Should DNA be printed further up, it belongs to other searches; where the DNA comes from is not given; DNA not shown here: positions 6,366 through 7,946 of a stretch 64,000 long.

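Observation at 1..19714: Three paralogous alpha-only Rieske oxygenases and no reductase/ferredoxin partner in 64 kb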

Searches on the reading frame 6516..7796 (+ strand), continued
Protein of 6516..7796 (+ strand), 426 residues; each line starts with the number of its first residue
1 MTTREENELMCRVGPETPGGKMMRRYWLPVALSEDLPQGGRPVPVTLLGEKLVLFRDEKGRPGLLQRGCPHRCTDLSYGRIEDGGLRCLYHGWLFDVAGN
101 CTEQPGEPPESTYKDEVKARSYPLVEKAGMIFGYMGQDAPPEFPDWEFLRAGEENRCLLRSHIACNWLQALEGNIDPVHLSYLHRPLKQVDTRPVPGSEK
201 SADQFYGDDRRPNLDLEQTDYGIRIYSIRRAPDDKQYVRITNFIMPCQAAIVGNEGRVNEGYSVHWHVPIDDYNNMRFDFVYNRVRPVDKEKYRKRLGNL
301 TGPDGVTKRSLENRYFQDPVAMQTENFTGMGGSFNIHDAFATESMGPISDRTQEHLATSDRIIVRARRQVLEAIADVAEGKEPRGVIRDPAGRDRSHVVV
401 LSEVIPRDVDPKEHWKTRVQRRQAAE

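Call 32: search_solved_structures(query=window:6516-7796:+, max_evalue=1e-50, show_alignments=3)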
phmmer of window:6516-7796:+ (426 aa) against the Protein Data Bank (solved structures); distinct sequences matched with E-value up to 1e-50: 3.
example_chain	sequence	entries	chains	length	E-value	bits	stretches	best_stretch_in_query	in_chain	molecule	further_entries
7fjl_A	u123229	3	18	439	3.9e-74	253.4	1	1-385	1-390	Rieske (2Fe-2S) domain protein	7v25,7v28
7fhr_A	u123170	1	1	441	2.4e-71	244.3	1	1-385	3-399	Putative Phthalate 4,5-dioxygenase, subunit alpha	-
9ina_A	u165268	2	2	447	2.8e-65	224.2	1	4-413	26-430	Rieske (2Fe-2S) domain protein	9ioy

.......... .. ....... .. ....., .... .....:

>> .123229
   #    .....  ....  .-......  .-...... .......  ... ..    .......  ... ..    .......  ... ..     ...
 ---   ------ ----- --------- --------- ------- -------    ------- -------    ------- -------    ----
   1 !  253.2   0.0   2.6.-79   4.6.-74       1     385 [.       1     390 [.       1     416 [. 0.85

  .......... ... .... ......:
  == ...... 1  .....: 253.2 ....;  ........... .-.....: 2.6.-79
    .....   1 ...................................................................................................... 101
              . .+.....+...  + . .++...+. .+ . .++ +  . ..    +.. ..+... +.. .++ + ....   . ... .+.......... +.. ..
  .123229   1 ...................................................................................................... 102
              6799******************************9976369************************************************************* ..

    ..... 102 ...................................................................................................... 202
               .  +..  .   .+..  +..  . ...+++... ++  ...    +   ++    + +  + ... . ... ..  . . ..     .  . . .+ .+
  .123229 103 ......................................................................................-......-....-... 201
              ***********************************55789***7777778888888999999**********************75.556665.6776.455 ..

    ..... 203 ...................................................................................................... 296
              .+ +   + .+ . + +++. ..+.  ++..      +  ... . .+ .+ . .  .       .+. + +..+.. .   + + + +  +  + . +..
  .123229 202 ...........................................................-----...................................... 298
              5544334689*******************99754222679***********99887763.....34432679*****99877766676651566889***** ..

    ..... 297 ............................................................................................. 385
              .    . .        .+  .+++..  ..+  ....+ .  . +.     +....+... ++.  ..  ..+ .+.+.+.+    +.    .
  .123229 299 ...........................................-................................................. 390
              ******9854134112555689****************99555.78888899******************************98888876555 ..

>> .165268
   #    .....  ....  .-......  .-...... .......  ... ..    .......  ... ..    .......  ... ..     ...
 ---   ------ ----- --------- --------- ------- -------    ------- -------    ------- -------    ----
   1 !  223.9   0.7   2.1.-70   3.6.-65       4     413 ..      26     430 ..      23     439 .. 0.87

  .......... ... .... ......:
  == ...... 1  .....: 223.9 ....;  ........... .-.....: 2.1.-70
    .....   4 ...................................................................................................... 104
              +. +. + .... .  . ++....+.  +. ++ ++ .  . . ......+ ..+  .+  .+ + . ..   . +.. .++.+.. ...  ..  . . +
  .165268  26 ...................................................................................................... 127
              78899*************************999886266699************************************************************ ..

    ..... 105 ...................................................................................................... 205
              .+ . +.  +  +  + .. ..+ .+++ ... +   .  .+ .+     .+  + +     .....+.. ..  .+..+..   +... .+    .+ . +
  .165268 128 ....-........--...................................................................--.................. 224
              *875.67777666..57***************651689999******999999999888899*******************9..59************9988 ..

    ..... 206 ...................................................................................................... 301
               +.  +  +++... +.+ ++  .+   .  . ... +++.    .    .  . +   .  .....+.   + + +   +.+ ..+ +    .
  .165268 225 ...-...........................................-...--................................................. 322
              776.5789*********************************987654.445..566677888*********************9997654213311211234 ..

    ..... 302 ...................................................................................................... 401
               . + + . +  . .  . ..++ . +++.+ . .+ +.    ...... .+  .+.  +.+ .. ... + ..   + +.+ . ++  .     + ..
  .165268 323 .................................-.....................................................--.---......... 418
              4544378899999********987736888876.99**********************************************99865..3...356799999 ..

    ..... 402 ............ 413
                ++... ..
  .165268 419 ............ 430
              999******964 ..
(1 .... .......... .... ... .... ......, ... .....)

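Call 35: search_protein_families(library=ncbifam, proteins=[L001:1933-3108:-, window:6516-7796:+], max_evalue=0.00001)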
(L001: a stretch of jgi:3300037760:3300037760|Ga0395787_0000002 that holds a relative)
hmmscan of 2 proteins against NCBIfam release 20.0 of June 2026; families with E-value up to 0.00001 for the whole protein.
L001:1933-3108:- (391 aa): 4 families
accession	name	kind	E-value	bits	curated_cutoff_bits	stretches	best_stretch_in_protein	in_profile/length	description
NF052579.1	BetMthstMoxSdmAMthl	equivalog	1.1e-22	80.5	600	1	25-187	16-180/351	4beta-methylsterol monooxygenase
NF041683.1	ant_diox_AndAb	equivalog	1.7e-08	34.6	150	1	27-106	2-80/100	anthranilate 1,2-dioxygenase ferredoxin subunit AndAb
NF042946.1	3PPDioc_HcaE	equivalog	2.5e-06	26.8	830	0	47-116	58-132/450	3-phenylpropionate/cinnamic acid dioxygenase subunit alpha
TIGR03228.1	anthran_1_2_A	equivalog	4.5e-06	25.7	671.9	1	24-102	36-115/438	anthranilate 1,2-dioxygenase large subunit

window:6516-7796:+ (426 aa): 1 family
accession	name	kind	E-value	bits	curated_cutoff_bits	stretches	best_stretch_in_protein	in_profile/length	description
NF052579.1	BetMthstMoxSdmAMthl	equivalog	2.4e-15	56.3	600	1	25-138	16-129/351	4beta-methylsterol monooxygenase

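Call 36: find_related_loci(query=window:6516-7796:+, collection=genome_contigs, flank=10000)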
Query window:6516-7796:+ (426 aa) in genome_contigs; peptide patterns used: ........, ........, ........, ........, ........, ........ (x = any residue, [..] = any of these).
124 stretches matched a pattern; 13 encode a relative of the query (tblastn E <= 1e-3); 13 distinct loci.
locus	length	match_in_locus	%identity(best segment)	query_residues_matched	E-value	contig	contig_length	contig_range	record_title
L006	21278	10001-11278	95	1-426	0e+0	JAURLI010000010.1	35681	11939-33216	MAG: Alphaproteobacteria bacterium isolate SFB_Oligo_Co_118 k141_385994, whole genome shotgun sequence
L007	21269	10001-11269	87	1-423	0e+0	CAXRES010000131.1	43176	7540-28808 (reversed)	MAG: Alphaproteobacteria bacterium isolate CJ01B_4.108 genome assembly, contig: k141_2041849, whole genome shotgun seque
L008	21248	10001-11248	38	1-415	4e-85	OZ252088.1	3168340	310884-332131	MAG: Dehalococcoidia bacterium isolate 7426c3d5-a751-4d37-bde8-e0e91f06c8c3 genome assembly, chromosome: 1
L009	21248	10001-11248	38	1-415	4e-84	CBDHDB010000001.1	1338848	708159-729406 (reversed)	MAG: Dehalococcoidia bacterium isolate 822cf7f2-f088-4de1-b96c-ebc5a35fe4d4 genome assembly, contig: contig_1, whole gen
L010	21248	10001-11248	38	1-415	5e-84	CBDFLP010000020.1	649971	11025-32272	MAG: Dehalococcoidia bacterium isolate ee859bf0-1df2-4ba2-b2a7-e86b8a15c556 genome assembly, contig: contig_20, whole ge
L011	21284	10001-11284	38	1-425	6e-84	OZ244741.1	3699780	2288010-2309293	MAG: Dehalococcoidia bacterium isolate 3ca8c83b-605f-4fcd-bc6c-fe95b3c2bdbe genome assembly, chromosome: 1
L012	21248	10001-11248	37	1-415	5e-82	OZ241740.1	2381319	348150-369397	MAG: Dehalococcoidia bacterium isolate 2a701ac0-cd12-4bd3-a765-5d076d8969a5 genome assembly, chromosome: 1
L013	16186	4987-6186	39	1-391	2e-81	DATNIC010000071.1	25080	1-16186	MAG TPA_asm: Candidatus Binatia bacterium isolate SMAG_U11363 k141_1051360, whole genome shotgun sequence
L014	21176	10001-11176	41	1-383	7e-82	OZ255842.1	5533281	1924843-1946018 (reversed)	MAG: Candidatus Lustribacter sp. isolate b2d0d710-fbdc-480a-8baf-cd9514fa0254 genome assembly, chromosome: 1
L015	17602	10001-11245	39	1-417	6e-77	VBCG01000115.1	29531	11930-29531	MAG: Betaproteobacteria bacterium isolate BP_11 14_1009_16_30cm_scaffold_3657, whole genome shotgun sequence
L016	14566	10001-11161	40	1-379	2e-76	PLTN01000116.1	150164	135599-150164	MAG: Vulcanimicrobiota bacterium isolate bog_1524 73.20120700_S1D.184_contig_44979, whole genome shotgun sequence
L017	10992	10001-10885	45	1-292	2e-70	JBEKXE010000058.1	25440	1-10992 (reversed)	MAG: Candidatus Lustribacter sp. isolate SPRUCE 644 SPRUCE_644_58, whole genome shotgun sequence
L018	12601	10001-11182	33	1-386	3e-62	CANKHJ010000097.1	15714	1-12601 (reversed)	MAG: Bradyrhizobiaceae bacterium isolate RH-27jun17-395 genome assembly, contig: RH-27jun17-C10136, whole genome shotgun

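Call 53: search_solved_structures(query=L001:1933-3108:-, max_evalue=0.00001)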
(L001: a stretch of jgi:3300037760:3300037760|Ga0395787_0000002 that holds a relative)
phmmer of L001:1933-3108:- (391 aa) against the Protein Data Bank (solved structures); distinct sequences matched with E-value up to 0.00001: 26.
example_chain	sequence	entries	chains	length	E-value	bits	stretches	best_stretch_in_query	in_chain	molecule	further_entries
7fhr_A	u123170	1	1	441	1.2e-57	198.9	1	1-277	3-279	Putative Phthalate 4,5-dioxygenase, subunit alpha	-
7fjl_A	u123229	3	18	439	9.7e-56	192.6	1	1-270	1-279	Rieske (2Fe-2S) domain protein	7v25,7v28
9ina_A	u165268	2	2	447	1.4e-45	159.2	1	3-361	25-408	Rieske (2Fe-2S) domain protein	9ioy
6icp_A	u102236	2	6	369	5.9e-17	64.9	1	21-190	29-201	Methylxanthine N1-demethylase NdmA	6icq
6ick_A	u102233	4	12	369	6e-17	64.9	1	21-190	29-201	Methylxanthine N1-demethylase NdmA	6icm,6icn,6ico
4nb9_A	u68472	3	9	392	4.3e-16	62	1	23-193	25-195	Terminal oxygenase component of carbazole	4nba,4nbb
4nb8_A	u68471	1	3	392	4.3e-16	62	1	23-193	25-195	Terminal oxygenase component of carbazole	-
1ww9_A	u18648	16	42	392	4.3e-16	62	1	23-193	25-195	terminal oxygenase component of carbazole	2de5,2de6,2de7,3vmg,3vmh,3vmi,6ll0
4nbg_A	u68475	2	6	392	4.4e-16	62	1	23-193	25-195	Terminal oxygenase component of carbazole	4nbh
4nbf_A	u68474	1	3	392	4.4e-16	62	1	23-193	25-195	Terminal oxygenase component of carbazole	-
4nbc_A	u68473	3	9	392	4.4e-16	62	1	23-193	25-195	Terminal oxygenase component of carbazole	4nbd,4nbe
6wn3_A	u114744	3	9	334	5.5e-15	58.4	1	23-187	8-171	SxtT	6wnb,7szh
6wnc_A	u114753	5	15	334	1.9e-14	56.6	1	26-188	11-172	SxtDIOX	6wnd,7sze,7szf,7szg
7qwt_A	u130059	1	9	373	2.3e-14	56.3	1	9-194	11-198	Rieske (2Fe-2S) domain protein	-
6icl_A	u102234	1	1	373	3.7e-13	52.4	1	22-189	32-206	Methylxanthine N3-demethylase NdmB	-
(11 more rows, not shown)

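Call 65: find_homologous_proteins(query=L006:2981-4156:-, max_evalue=1e-30)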
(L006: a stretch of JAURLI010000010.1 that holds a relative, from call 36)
Query L006:2981-4156:- (391 aa): 7091 proteins with E <= 1e-30 among 8000 candidates; the best 120 are listed.
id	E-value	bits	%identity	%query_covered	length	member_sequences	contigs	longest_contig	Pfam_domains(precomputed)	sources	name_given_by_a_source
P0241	3.8e-272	920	99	100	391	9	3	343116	PF19301.6,PF00355.33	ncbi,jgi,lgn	jgi:5,5'-dehydrodivanillate O-demethylase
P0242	3.1e-224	762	81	100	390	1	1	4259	PF19301.6,PF00355.33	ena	-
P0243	4.4e-218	742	78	100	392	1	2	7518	PF19301.6,PF00355.33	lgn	-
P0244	2.0e-217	740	78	100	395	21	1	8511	PF19301.6,PF00355.33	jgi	jgi:5,5'-dehydrodivanillate O-demethylase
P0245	1.0e-216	738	78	100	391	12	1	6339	PF19301.6,PF00355.33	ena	-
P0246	1.6e-210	717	75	100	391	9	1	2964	PF19301.6,PF00355.33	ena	-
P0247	2.5e-206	704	74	99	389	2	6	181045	PF19301.6,PF00355.33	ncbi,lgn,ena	-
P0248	2.2e-205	700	73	99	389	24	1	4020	PF19301.6,PF00355.33,PF19112.7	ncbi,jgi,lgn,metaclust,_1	metaclust:\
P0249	2.8e-202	690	74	100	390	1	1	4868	PF19301.6,PF00355.33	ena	-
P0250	4.8e-202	689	74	98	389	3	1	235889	PF19301.6,PF00355.33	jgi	jgi:5,5'-dehydrodivanillate O-demethylase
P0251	1.4e-198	678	74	98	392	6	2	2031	PF19301.6,PF00355.33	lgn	-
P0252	1.3e-195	668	71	100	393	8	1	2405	PF19301.6,PF00355.33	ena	-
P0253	1.6e-193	661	72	99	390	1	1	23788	PF19301.6,PF00355.33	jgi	jgi:5,5'-dehydrodivanillate O-demethylase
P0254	1.4e-191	655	71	98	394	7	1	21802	PF19301.6,PF00355.33,PF19112.7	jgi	-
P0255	1.5e-187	642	70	99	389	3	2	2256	PF11723.15,PF19301.6,PF00355.33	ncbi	ncbi:MAG: Rieske 2Fe-2S domain-containing protein [Alphaproteobacteria bacterium]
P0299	6.1e-156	538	59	97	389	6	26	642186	PF11723.15,PF19301.6,PF00355.33,PF19112.7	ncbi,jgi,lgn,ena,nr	ncbi:MAG: Rieske 2Fe-2S domain-containing protein [Rhodospirillales bacterium]|jgi:5,5'-dehydrodivan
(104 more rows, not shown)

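Call 66: find_encoding_contigs(protein=P0241, flank=10000, max_places=2)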
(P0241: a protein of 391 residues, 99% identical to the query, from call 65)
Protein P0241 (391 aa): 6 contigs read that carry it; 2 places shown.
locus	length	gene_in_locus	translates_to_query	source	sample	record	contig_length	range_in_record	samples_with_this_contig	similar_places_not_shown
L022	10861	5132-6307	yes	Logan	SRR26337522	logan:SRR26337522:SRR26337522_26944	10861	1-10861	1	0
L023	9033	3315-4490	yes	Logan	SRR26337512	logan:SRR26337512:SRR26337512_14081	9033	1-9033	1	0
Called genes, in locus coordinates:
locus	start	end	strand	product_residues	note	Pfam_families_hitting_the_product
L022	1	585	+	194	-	?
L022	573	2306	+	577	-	PF00528:BPD_transp_1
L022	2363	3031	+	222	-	PF03737:RraA-like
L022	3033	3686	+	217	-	PF03737:RraA-like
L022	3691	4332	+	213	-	PF03737:RraA-like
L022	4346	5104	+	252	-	PF00596:Aldolase_II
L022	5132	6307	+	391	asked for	PF00355:Rieske, PF19301:LigXa_C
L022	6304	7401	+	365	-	PF07883:Cupin_2 (weak)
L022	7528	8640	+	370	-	PF02041:Auxin_BP (faint), PF07883:Cupin_2 (faint)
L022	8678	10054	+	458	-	PF01547:SBP_bac_1, PF13416:SBP_bac_8, PF13343:SBP_bac_6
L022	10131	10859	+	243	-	?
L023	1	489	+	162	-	?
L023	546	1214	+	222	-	PF03737:RraA-like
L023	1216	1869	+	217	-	PF03737:RraA-like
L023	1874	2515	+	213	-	PF03737:RraA-like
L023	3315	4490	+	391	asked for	PF00355:Rieske, PF19301:LigXa_C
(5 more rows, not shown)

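Call 67: find_encoding_contigs(protein=P0241, flank=10000, max_places=10)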
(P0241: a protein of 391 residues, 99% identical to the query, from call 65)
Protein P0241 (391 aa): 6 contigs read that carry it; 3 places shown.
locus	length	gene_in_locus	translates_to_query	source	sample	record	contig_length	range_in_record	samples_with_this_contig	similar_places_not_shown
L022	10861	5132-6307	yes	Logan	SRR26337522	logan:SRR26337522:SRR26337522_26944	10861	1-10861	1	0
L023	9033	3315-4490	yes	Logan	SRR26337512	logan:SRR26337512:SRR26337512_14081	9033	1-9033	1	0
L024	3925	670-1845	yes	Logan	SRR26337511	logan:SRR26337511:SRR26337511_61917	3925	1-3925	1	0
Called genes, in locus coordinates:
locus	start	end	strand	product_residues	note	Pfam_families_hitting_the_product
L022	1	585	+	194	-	?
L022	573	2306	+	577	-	PF00528:BPD_transp_1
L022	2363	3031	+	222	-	PF03737:RraA-like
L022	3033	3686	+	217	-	PF03737:RraA-like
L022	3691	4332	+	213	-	PF03737:RraA-like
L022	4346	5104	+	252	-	PF00596:Aldolase_II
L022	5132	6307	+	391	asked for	PF00355:Rieske, PF19301:LigXa_C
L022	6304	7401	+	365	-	PF07883:Cupin_2 (weak)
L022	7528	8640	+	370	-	PF02041:Auxin_BP (faint), PF07883:Cupin_2 (faint)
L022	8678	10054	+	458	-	PF01547:SBP_bac_1, PF13416:SBP_bac_8, PF13343:SBP_bac_6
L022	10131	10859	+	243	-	?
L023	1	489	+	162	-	?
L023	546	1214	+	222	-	PF03737:RraA-like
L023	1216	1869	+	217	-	PF03737:RraA-like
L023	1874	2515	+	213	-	PF03737:RraA-like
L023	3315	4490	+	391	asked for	PF00355:Rieske, PF19301:LigXa_C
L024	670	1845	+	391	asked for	PF00355:Rieske, PF19301:LigXa_C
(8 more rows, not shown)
